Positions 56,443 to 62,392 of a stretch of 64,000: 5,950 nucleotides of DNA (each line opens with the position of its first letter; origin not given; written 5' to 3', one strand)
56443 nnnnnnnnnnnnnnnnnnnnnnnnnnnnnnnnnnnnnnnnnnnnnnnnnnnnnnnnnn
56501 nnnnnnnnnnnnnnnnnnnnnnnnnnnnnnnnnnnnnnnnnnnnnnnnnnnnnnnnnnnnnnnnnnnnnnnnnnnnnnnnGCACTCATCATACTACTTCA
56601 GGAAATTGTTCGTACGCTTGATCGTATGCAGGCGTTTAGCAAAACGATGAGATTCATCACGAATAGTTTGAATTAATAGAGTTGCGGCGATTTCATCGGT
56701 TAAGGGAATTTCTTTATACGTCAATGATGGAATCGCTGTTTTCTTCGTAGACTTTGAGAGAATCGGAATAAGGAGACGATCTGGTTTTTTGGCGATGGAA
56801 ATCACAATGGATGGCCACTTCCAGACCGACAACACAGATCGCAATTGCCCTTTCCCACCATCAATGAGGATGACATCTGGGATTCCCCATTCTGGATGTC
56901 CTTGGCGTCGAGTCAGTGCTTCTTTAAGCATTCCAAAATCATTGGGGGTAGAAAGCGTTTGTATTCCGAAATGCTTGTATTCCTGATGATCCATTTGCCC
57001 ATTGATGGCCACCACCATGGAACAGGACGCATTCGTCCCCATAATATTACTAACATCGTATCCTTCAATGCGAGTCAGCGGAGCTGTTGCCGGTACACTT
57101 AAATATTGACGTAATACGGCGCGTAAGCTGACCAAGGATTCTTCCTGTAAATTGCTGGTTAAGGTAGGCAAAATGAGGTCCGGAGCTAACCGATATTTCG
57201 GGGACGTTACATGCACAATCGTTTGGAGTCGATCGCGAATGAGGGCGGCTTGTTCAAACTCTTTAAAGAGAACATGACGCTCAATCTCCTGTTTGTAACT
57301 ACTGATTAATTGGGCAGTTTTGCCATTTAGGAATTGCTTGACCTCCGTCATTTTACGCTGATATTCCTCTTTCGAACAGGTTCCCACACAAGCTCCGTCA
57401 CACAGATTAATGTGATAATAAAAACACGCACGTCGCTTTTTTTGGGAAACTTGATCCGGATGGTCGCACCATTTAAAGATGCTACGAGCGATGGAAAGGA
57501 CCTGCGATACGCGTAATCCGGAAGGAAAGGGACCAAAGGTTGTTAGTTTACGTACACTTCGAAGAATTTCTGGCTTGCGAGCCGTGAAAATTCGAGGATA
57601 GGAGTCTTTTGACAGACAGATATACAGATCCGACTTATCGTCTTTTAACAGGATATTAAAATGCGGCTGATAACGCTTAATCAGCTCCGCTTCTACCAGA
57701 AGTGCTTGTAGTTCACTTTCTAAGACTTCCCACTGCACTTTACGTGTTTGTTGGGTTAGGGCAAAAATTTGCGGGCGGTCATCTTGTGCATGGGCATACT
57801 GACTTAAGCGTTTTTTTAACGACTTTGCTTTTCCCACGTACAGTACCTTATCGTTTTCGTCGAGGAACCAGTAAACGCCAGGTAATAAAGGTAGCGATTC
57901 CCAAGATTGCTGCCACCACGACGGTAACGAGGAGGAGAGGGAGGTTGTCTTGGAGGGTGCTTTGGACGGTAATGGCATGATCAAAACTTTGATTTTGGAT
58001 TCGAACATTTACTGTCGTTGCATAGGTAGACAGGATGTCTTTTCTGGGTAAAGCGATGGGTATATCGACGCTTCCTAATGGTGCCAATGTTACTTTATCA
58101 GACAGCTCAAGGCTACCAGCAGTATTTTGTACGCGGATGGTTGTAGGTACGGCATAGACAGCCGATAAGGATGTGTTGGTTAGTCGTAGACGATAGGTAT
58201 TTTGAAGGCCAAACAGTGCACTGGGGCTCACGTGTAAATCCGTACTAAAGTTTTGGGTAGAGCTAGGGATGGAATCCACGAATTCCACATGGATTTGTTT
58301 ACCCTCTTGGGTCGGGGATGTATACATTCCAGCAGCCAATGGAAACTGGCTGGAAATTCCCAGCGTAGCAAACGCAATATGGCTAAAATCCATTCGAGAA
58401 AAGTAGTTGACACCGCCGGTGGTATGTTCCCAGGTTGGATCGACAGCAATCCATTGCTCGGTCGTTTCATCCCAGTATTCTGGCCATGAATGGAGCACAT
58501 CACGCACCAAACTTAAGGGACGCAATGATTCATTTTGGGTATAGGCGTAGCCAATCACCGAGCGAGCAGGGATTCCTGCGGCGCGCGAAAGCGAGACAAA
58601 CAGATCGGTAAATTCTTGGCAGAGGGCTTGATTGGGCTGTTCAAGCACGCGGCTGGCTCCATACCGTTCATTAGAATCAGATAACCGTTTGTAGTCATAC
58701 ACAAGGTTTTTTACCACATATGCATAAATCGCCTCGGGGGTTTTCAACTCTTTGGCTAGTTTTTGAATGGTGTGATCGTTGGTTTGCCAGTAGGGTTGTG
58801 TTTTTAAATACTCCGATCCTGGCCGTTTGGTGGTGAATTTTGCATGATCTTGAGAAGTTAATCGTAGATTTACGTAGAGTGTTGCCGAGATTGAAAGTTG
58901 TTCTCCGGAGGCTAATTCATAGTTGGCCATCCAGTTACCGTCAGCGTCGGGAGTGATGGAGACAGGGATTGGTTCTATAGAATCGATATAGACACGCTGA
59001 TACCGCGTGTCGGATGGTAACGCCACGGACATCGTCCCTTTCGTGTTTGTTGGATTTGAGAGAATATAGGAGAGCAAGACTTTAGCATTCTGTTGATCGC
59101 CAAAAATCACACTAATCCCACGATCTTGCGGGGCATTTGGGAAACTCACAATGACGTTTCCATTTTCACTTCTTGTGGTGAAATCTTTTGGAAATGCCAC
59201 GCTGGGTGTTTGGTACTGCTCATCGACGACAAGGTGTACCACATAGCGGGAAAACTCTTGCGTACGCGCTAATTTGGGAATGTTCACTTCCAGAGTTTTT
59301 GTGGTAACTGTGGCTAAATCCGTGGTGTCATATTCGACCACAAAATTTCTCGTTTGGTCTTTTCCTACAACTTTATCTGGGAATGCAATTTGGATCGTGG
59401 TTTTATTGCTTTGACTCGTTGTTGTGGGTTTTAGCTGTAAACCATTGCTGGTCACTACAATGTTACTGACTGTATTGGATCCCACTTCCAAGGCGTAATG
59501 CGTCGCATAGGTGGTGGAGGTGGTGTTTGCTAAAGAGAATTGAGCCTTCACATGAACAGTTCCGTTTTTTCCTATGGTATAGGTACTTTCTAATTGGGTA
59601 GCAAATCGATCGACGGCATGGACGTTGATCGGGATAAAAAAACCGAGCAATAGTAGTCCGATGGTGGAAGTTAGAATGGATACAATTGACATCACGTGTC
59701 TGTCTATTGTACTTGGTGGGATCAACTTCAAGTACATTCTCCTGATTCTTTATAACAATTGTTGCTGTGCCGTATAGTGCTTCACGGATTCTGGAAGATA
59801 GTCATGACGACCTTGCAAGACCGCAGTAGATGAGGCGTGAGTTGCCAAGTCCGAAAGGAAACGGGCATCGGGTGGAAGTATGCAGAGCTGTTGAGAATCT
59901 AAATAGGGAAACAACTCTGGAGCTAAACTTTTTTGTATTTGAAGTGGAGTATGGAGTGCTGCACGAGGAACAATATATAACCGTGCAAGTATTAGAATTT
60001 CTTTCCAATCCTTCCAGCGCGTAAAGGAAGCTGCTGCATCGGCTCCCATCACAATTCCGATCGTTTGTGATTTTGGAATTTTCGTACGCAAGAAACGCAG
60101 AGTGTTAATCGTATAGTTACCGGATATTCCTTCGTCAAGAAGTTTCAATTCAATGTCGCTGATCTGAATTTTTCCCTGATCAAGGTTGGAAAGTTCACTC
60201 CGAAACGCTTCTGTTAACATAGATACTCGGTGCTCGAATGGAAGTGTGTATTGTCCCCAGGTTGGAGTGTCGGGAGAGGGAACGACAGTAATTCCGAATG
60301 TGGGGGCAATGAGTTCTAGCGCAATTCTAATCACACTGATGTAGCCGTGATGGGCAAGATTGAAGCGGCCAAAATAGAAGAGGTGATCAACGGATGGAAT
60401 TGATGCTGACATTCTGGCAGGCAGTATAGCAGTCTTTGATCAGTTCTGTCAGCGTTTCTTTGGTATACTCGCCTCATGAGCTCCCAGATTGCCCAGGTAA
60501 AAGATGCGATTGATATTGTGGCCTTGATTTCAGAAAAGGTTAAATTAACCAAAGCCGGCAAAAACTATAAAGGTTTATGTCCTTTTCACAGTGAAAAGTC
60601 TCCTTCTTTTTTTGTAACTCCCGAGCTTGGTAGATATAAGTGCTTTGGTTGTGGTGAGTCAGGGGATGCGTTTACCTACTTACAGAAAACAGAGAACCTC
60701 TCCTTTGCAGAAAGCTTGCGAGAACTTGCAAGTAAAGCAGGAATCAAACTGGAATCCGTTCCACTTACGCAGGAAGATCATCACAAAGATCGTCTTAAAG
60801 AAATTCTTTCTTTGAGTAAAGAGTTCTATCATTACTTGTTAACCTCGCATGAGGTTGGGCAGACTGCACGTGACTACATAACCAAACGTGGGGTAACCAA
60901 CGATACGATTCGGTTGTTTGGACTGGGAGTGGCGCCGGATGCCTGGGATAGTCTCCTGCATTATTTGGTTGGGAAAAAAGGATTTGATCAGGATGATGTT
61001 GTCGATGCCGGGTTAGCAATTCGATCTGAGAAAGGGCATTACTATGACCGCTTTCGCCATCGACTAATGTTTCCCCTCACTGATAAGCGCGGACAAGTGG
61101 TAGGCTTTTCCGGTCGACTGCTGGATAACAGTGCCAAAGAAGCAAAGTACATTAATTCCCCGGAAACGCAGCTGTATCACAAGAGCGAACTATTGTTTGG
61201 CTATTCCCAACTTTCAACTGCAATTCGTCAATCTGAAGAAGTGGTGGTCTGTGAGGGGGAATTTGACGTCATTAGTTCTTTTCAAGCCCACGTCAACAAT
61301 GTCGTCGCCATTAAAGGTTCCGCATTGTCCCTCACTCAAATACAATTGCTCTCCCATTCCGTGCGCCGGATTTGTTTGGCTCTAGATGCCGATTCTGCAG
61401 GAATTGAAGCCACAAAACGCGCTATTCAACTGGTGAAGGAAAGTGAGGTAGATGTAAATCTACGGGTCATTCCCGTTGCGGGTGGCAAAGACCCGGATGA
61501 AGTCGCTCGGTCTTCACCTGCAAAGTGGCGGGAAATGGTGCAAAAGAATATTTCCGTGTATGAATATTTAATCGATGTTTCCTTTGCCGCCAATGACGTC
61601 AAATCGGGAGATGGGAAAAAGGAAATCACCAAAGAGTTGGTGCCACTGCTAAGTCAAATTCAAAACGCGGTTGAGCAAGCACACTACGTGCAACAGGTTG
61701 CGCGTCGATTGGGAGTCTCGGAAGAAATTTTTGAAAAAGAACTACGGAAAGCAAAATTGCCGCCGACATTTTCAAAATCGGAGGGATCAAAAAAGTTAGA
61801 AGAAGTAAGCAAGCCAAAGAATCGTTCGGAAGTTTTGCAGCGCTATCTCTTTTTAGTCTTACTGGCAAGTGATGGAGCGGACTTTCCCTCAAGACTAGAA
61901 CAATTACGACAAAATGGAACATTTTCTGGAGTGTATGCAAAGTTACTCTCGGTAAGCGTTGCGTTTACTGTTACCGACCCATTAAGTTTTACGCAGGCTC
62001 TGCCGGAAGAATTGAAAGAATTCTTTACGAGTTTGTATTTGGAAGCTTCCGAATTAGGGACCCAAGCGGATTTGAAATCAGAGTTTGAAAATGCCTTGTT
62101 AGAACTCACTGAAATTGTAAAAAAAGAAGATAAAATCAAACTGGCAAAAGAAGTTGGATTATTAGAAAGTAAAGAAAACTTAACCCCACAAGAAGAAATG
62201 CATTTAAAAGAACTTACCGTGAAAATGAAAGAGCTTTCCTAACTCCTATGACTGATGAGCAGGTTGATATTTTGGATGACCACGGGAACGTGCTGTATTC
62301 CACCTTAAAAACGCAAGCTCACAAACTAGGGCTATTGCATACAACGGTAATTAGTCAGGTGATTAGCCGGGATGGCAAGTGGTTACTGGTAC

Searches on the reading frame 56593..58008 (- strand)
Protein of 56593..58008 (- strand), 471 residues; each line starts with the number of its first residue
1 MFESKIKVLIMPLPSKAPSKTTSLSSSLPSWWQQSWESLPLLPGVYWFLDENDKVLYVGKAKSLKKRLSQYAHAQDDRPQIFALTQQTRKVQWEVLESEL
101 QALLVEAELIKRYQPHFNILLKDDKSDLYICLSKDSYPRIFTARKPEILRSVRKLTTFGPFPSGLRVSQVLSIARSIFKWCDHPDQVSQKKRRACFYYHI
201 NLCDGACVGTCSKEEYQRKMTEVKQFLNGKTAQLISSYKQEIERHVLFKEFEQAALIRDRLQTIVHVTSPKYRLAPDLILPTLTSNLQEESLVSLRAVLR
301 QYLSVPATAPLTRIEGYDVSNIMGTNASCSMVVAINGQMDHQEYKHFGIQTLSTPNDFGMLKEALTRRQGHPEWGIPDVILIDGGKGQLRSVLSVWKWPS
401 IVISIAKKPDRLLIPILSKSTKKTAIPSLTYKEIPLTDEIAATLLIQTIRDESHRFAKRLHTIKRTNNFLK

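Call 9: search_protein_families(library=pfam, proteins=[window:56593-58008:-], max_evalue=0.001)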
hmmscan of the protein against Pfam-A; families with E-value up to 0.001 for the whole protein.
window:56593-58008:- (471 aa): 2 families
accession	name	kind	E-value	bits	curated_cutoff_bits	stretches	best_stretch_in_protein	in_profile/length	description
PF08459.17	UvrC_RNaseH_dom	-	1.1e-33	116.7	22.3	1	309-457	8-158/159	UvrC RNAse H endonuclease domain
PF01541.30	GIY-YIG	-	6.9e-09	36.3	22.6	1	44-116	3-76/78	GIY-YIG catalytic domain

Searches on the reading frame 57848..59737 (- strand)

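Call 9: search_protein_families(library=pfam, proteins=[window:57848-59737:-], max_evalue=0.001)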
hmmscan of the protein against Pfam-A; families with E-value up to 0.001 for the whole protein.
window:57848-59737:- (629 aa): 2 families
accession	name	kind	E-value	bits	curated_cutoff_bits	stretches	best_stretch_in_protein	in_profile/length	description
PF01841.26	Transglut_core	-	6.6e-19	68.6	23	1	323-434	7-108/108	Transglutaminase-like superfamily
PF09972.14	DUF2207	-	0.00029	21.5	24.4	1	48-210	4-168/172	Predicted membrane protein (DUF2207) N-terminal domain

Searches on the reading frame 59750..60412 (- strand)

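Call 70: search_protein_families(library=pfam, proteins=[window:59750-60412:-], max_evalue=0.001)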
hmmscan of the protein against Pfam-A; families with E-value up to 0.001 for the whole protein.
window:59750-60412:- (220 aa): 1 family
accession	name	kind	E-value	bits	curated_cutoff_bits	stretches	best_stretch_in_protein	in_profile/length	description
PF01467.32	CTP_transf_like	-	2.2e-11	44.5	21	1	12-157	1-114/133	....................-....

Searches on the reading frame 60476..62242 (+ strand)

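Call 9: search_protein_families(library=pfam, proteins=[window:60476-62242:+], max_evalue=0.001)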
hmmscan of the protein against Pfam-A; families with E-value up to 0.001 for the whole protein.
window:60476-62242:+ (588 aa): 7 families
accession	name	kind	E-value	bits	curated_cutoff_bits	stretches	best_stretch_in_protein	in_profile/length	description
PF08275.17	DNAG_N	-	3.4e-40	137.5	26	1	117-245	1-126/128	DNA primase catalytic core, N-terminal domain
PF01807.25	Zn_ribbon_DnaG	-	3.3e-34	117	24.9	1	3-93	4-94/98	CHC2 zinc finger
PF13155.12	Toprim_2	-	4.8e-21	75.4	22.1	1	257-343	1-87/88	Toprim-like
PF13662.12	Toprim_4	-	2.5e-14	53.7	25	1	255-327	2-81/85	Toprim domain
PF10410.14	DnaB_bind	-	3.1e-13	50.2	20.6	1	363-417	2-56/56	DnaB-helicase binding domain of primase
PF01751.28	Toprim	-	8.6e-12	45.5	23.1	1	255-322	1-86/96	Toprim domain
PF13362.12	Toprim_3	-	1.6e-06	28.9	27.2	1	256-346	2-91/95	Toprim domain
